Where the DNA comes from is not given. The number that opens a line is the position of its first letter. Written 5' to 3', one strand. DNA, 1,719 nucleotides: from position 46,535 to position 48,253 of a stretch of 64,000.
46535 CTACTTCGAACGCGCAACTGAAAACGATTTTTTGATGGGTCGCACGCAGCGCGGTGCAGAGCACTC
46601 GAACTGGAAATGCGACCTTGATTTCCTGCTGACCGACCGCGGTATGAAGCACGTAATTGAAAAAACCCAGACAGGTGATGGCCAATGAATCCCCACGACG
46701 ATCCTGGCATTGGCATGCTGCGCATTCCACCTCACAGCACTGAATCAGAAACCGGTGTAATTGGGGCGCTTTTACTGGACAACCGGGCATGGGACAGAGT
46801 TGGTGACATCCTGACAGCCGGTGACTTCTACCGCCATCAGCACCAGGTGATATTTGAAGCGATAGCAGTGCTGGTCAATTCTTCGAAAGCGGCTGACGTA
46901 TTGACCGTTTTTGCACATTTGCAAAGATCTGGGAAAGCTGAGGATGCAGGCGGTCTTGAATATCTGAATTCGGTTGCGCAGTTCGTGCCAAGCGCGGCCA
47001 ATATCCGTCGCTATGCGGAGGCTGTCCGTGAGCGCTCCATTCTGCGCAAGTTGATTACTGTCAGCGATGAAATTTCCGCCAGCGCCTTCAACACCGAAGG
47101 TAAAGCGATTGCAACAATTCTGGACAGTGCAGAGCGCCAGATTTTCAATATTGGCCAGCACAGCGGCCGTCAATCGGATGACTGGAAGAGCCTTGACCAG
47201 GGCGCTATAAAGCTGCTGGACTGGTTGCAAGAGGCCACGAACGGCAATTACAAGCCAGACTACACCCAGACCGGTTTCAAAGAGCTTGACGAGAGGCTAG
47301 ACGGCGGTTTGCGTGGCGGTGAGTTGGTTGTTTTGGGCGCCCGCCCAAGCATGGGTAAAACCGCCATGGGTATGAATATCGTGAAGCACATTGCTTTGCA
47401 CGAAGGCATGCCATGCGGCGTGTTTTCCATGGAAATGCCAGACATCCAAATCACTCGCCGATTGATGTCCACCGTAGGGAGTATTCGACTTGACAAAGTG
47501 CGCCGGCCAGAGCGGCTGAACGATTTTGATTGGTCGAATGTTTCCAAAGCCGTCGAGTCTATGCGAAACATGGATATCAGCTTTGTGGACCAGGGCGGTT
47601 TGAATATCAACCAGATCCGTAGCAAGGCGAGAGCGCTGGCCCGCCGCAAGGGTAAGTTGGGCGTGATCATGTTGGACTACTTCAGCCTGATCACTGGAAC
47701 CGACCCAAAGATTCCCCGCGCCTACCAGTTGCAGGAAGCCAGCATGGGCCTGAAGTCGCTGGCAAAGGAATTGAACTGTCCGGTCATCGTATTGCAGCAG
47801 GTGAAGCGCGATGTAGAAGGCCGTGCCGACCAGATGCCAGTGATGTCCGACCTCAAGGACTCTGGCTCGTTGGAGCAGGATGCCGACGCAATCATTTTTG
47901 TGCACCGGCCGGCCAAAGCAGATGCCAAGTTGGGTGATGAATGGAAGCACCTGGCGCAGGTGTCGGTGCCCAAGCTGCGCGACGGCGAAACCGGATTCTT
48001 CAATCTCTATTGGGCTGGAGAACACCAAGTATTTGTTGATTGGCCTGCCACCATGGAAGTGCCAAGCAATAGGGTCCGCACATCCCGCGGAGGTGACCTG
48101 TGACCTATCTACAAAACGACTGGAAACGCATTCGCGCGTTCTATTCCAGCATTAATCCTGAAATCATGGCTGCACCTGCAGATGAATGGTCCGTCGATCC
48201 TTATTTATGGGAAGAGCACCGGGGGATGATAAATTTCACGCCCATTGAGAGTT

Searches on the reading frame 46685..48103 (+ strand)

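Call 11: search_protein_families(library=phrogs, proteins=[window:46685-48103:+], max_evalue=0.001)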
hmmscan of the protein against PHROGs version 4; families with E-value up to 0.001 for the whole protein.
window:46685-48103:+ (472 aa): 9 families
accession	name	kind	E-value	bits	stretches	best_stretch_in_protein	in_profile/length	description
phrog_19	-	DNA, RNA and nucleotide metabolism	2.2e-101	341.6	1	11-455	153-583/621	DnaB-like replicative helicase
phrog_243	-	DNA, RNA and nucleotide metabolism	2.1e-38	132.8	1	193-452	21-267/273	DnaB-like replicative helicase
phrog_239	-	DNA, RNA and nucleotide metabolism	1.8e-36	127.4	1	174-451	320-597/801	DNA primase/helicase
phrog_11530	-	unknown function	1.1e-32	114.4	1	295-449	3-154/184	-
phrog_20000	-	unknown function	6.3e-10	40.2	1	11-87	21-97/132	-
phrog_23150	-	unknown function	9.3e-07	29.6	1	22-232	12-214/217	-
phrog_5482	-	unknown function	2.5e-05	24.2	1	211-419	50-259/341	-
phrog_8337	-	DNA, RNA and nucleotide metabolism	0.0001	22.8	1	191-251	47-108/273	DNA repair protein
phrog_97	-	other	0.00017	22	1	190-237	46-98/506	UvsX-like recombinase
